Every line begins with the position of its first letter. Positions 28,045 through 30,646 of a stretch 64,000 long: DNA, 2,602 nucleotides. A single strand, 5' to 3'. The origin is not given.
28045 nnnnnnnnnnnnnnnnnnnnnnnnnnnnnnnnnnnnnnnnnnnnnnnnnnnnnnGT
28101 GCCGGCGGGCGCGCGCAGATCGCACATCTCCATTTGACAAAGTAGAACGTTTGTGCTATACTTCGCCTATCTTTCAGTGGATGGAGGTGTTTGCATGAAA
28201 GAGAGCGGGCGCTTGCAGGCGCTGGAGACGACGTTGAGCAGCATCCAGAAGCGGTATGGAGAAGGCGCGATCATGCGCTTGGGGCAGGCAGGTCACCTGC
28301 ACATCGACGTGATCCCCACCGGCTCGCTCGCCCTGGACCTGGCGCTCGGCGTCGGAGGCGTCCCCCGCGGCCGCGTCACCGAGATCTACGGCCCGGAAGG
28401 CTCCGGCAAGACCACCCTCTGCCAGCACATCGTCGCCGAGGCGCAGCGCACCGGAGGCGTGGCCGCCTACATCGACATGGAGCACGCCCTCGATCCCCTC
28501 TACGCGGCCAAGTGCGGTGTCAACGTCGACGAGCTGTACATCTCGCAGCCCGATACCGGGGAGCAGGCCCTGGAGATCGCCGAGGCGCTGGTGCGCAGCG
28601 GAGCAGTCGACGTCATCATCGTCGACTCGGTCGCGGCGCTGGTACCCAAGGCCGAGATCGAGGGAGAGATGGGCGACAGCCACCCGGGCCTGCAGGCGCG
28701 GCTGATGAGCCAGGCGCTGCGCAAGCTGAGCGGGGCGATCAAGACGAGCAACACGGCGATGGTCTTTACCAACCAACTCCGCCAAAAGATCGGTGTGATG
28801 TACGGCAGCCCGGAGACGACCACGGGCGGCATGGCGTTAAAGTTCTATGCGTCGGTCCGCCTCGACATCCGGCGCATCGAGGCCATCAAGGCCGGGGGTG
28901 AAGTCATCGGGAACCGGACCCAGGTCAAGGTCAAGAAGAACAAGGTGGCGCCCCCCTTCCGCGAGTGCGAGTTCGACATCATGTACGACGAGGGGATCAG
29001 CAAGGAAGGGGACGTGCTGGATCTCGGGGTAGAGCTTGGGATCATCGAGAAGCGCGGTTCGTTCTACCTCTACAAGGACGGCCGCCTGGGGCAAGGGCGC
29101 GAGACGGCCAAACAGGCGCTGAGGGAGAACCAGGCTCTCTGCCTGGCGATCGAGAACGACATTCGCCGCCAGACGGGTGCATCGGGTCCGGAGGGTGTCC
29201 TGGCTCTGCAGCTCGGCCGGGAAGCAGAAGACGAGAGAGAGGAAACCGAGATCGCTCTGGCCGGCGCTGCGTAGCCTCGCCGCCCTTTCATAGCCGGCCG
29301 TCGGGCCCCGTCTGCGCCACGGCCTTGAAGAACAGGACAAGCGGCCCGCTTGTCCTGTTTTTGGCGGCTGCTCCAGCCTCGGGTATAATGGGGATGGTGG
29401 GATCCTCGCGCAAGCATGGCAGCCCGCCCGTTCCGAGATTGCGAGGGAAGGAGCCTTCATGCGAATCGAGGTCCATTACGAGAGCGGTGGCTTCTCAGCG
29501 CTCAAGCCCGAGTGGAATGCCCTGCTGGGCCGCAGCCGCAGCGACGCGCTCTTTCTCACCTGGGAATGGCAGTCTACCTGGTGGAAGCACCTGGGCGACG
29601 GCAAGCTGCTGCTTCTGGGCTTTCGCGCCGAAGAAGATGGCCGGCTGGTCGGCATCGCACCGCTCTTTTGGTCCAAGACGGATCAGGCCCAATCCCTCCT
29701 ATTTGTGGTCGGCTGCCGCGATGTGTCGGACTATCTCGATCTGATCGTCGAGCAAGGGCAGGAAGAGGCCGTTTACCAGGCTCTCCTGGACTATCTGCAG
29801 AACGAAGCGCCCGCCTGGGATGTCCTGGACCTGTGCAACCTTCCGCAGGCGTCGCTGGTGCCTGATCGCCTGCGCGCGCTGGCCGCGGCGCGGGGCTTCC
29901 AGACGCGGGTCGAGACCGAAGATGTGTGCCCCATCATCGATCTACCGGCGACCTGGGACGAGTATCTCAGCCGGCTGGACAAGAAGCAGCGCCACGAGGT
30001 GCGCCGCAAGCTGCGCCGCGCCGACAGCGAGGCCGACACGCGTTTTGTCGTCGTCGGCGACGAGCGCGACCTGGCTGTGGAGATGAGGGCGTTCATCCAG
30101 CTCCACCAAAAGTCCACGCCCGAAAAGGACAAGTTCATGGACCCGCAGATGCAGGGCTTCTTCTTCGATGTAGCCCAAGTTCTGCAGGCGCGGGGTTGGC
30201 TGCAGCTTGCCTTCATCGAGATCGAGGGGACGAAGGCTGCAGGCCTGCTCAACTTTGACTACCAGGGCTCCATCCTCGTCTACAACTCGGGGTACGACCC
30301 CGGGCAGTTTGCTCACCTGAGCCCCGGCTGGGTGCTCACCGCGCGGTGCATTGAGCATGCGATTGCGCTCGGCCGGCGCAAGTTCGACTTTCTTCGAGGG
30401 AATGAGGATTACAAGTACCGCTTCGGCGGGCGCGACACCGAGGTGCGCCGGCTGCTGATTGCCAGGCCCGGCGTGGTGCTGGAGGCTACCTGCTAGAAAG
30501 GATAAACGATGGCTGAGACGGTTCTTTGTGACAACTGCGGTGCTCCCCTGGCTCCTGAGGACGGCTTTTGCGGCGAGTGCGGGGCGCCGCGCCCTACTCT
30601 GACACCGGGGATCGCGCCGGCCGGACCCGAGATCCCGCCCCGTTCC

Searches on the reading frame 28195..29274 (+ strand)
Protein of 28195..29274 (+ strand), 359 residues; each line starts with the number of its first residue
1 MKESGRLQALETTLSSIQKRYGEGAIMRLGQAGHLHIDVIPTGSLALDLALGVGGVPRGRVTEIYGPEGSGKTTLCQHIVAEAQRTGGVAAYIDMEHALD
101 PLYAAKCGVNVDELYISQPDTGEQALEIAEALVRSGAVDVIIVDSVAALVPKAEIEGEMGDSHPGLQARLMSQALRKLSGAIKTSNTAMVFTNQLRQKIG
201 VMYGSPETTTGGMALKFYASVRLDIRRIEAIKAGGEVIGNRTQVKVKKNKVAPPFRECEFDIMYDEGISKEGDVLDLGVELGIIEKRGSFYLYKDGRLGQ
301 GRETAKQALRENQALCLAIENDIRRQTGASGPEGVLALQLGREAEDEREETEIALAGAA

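Call 11: search_protein_families(library=pfam, proteins=[window:28195-29274:+], max_evalue=0.01)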
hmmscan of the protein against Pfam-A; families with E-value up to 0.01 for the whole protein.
window:28195-29274:+ (359 aa): 15 families
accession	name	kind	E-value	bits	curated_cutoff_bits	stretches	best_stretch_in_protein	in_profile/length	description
PF00154.27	RecA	-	5.7e-133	442.7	27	1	8-269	1-262/262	recA bacterial DNA recombination protein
PF21096.2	RecA_C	-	1.3e-20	73.7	27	1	272-326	1-55/57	RecA C-terminal domain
PF08423.17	Rad51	-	1.8e-10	40.9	22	1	39-228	7-212/244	Rad51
PF06745.19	ATPase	-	3.2e-08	33.7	26.6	1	41-226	2-190/231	KaiC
PF00005.33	ABC_tran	-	2.7e-05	25.2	25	1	56-89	8-41/137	ABC transporter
PF00004.35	AAA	-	6.5e-05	23.8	21.2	1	64-192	3-108/131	ATPase family associated with various cellular activities (AAA)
PF13481.12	AAA_25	-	7.2e-05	22.9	27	1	55-84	29-58/195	AAA domain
PF13401.12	AAA_22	-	0.00011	22.9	27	1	61-149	7-96/130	AAA domain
PF13479.12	AAA_24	-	0.00012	22.4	27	1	64-150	7-77/195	AAA domain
PF01637.24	ATPase_2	-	0.00012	22.4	33.2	1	62-97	23-58/225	ATPase domain predominantly from Archaea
PF13191.12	AAA_16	-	0.00032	21.7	32.6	1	57-101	22-68/167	AAA ATPase domain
PF24883.2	NPHP3_N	-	0.0057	17.3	24.8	0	63-92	26-55/164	Nephrocystin 3, N-terminal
PF02492.25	cobW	-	0.0065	16.5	20.7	0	61-114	2-57/180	CobW/HypB/UreG, nucleotide-binding domain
PF11245.13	DUF2544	-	0.0091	15.9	25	0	248-303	120-175/246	Protein of unknown function (DUF2544)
PF13173.12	AAA_14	-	0.0092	16.4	27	0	60-100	3-42/129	AAA domain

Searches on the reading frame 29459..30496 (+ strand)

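Call 11: search_protein_families(library=pfam, proteins=[window:29459-30496:+], max_evalue=0.01)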
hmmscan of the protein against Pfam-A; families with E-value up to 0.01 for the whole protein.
window:29459-30496:+ (345 aa): 2 families
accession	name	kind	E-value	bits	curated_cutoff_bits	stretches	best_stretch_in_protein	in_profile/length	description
PF13480.13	Acetyltransf_6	-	3.9e-32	111.8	22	1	175-319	1-142/143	Acetyltransferase (GNAT) domain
PF04339.18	FemAB_like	-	0.0013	18.4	27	1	164-266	170-268/369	Peptidogalycan biosysnthesis/recognition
